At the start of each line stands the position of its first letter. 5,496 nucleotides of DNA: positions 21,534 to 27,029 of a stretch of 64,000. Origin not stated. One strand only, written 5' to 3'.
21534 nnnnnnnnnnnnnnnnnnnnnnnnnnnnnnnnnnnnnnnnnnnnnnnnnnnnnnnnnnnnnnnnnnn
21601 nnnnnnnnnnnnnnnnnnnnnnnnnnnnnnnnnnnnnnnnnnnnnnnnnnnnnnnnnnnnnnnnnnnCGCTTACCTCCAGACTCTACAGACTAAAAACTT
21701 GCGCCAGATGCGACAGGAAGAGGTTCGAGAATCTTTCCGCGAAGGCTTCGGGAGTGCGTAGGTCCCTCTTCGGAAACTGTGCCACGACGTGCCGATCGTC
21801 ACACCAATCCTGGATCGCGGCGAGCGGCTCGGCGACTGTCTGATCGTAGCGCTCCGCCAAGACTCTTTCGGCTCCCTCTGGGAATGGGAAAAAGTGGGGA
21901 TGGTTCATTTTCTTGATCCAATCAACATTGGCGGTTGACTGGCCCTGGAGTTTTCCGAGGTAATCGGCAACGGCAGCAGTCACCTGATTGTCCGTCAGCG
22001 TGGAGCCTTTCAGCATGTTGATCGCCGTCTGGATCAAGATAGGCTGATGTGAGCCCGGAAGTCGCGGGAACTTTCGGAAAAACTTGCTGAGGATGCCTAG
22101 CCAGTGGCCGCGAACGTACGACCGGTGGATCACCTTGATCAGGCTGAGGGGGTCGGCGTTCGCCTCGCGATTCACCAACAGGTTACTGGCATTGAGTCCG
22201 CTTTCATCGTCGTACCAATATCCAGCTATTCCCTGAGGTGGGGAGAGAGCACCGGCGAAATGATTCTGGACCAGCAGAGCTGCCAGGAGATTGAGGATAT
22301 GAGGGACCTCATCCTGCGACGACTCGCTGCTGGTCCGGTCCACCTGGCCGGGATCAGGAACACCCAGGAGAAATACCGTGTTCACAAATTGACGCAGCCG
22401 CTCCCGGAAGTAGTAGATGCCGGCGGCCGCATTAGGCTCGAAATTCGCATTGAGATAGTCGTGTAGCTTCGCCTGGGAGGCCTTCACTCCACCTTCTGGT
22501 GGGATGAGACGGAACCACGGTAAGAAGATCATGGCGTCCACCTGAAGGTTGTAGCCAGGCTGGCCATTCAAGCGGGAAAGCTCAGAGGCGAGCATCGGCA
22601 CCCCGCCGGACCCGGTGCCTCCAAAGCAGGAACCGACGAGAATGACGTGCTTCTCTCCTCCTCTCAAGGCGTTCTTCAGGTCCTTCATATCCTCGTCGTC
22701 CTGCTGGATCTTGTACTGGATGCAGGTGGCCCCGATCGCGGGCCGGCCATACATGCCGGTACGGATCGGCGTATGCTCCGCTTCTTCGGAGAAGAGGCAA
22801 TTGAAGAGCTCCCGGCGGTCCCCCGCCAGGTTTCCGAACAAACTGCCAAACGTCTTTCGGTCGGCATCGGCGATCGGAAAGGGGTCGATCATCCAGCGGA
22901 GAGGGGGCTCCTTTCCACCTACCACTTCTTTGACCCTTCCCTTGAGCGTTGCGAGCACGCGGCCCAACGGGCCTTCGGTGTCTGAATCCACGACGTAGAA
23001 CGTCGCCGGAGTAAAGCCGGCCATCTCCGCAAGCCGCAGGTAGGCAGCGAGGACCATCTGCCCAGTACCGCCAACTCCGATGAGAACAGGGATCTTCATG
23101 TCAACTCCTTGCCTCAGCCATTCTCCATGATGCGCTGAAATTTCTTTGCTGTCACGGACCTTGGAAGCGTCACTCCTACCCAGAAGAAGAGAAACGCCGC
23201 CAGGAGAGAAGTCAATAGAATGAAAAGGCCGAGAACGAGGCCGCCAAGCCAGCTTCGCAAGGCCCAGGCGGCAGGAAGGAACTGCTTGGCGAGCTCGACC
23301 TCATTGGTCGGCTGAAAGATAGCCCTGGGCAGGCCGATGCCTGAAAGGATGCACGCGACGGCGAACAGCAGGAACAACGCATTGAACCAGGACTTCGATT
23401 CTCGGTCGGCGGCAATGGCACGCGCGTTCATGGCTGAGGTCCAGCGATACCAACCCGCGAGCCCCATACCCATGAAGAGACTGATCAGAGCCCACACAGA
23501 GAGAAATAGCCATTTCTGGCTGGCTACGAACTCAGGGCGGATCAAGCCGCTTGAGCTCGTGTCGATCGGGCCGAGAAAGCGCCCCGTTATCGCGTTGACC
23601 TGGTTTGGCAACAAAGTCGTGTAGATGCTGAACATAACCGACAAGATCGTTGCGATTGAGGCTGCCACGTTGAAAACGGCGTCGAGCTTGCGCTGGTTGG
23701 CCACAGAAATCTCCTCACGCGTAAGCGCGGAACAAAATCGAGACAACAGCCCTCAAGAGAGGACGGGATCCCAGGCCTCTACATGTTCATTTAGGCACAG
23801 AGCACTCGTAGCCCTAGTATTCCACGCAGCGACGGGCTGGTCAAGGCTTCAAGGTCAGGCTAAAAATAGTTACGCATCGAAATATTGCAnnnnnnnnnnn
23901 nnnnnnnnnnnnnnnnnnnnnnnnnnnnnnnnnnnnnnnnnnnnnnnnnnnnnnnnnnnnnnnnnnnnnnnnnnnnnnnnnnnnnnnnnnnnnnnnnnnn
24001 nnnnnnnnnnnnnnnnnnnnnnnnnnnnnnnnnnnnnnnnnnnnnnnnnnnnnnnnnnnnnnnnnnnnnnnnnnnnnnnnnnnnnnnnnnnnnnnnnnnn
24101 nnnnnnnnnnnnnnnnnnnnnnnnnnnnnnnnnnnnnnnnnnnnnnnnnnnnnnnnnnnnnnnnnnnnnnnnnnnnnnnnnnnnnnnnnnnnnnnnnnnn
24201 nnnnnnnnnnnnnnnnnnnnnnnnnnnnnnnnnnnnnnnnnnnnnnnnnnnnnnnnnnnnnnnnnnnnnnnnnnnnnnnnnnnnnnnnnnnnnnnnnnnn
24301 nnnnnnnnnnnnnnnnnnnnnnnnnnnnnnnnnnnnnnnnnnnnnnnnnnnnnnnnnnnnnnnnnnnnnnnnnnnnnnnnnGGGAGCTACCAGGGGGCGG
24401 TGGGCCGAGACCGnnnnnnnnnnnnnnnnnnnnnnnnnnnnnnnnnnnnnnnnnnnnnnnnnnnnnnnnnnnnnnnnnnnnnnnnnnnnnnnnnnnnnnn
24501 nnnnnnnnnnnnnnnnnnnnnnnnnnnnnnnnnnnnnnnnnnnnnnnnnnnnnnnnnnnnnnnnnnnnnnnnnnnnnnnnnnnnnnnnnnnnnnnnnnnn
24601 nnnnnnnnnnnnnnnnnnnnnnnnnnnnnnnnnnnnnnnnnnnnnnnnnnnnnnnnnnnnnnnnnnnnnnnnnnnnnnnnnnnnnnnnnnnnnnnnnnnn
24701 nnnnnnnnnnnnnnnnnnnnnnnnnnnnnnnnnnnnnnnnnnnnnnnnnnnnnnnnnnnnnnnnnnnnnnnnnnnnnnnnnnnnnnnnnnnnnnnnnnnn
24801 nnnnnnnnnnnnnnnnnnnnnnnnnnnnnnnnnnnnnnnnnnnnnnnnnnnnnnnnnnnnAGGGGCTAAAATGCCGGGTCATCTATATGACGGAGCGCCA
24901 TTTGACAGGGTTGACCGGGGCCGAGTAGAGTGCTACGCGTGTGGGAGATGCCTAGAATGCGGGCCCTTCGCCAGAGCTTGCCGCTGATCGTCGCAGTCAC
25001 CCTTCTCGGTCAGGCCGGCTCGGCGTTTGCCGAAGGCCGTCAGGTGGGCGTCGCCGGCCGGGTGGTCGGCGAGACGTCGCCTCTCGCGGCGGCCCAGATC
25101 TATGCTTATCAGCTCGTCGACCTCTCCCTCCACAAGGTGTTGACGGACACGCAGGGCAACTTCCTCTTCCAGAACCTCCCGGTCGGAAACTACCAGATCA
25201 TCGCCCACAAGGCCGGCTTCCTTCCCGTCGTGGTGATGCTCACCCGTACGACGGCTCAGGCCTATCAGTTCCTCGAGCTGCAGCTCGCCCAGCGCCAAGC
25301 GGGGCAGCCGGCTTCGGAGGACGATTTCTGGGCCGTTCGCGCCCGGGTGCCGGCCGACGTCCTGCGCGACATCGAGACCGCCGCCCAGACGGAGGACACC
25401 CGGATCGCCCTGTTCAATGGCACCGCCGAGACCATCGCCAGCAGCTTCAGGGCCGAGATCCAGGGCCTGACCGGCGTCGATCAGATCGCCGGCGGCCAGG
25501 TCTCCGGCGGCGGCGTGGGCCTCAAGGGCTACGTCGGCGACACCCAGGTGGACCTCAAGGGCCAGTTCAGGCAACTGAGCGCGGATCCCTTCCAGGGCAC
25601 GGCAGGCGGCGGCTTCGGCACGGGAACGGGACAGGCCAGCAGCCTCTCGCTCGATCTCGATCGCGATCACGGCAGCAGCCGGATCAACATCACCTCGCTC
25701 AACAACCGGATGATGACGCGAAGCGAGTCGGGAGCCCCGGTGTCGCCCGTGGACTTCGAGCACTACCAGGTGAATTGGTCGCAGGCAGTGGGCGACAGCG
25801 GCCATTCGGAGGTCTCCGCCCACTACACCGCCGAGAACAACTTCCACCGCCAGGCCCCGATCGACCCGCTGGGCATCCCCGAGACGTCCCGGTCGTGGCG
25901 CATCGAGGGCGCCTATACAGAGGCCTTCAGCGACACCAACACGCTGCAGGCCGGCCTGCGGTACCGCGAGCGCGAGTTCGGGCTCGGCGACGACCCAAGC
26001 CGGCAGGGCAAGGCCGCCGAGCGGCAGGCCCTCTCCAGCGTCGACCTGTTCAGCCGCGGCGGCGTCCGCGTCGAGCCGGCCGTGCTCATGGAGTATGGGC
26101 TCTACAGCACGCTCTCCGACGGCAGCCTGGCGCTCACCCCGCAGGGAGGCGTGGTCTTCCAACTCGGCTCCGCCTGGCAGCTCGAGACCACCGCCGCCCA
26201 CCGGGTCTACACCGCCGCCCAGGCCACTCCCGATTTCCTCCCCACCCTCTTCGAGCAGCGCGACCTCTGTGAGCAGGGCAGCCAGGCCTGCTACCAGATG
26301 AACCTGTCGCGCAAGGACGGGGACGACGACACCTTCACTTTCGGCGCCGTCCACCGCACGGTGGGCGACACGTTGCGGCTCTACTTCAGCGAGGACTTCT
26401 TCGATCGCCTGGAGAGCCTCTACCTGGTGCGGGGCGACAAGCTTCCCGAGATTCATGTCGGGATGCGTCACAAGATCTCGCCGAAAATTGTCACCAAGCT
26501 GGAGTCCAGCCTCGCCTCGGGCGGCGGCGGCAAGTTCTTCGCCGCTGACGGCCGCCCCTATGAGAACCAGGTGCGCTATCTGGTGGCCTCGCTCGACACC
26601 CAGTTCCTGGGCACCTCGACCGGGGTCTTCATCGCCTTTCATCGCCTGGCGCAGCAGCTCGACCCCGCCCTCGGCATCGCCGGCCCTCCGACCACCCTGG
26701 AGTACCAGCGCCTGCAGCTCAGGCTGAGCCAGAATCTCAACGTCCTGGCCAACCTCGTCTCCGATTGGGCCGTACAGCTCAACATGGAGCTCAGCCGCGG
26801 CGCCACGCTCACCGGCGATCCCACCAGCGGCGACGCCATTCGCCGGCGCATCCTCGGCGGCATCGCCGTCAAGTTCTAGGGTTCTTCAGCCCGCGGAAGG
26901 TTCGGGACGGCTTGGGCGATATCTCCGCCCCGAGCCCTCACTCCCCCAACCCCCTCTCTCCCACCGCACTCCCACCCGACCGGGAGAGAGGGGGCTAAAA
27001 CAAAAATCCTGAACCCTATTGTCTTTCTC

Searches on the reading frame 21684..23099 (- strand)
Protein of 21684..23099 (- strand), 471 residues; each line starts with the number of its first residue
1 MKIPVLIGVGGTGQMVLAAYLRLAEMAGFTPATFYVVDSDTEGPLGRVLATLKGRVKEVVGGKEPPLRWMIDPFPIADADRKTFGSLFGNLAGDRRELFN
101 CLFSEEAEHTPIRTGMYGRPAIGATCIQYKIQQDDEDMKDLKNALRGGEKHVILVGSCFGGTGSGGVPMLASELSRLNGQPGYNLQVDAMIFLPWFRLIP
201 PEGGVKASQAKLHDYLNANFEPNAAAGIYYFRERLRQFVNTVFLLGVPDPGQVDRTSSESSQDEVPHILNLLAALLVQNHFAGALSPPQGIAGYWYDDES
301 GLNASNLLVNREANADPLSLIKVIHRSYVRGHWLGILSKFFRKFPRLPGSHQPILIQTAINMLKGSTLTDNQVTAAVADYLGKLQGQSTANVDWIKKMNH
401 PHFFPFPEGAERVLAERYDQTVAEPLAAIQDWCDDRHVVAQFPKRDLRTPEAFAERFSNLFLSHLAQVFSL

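Call 64: search_protein_families(library=pfam, proteins=[window:21684-23099:-], max_evalue=0.0001)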
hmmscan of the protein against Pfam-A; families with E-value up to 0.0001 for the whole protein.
window:21684-23099:- (471 aa): 1 family
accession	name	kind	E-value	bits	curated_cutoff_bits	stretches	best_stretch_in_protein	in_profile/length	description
PF13809.12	Tubulin_2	-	8.3e-05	22.4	27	0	125-198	126-210/356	Tubulin like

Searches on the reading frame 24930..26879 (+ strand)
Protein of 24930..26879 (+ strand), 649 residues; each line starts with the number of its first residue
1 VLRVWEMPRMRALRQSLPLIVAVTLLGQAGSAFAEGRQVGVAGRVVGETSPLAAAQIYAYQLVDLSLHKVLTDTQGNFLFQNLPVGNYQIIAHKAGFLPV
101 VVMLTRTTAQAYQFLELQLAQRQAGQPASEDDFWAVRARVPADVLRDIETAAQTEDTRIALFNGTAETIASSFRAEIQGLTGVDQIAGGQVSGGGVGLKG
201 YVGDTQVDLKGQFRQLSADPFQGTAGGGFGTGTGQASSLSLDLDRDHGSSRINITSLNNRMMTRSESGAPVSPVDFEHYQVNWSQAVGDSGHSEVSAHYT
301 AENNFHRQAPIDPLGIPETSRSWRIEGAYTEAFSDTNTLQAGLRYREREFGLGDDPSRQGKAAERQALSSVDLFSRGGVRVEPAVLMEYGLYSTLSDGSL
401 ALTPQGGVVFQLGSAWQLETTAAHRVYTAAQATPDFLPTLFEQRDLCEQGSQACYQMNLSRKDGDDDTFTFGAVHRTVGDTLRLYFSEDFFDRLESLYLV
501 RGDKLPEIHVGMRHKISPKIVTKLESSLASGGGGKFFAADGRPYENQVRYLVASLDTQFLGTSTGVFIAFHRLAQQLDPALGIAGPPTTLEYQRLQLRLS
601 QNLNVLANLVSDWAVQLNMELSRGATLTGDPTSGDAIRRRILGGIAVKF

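Call 64: search_protein_families(library=pfam, proteins=[window:24930-26879:+], max_evalue=0.0001)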
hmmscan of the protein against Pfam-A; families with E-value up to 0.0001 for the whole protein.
window:24930-26879:+ (649 aa): 1 family
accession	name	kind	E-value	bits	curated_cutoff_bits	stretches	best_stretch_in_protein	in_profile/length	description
PF13620.12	CarboxypepD_reg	-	6.3e-09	36.5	32.3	1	41-109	2-72/82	Carboxypeptidase regulatory-like domain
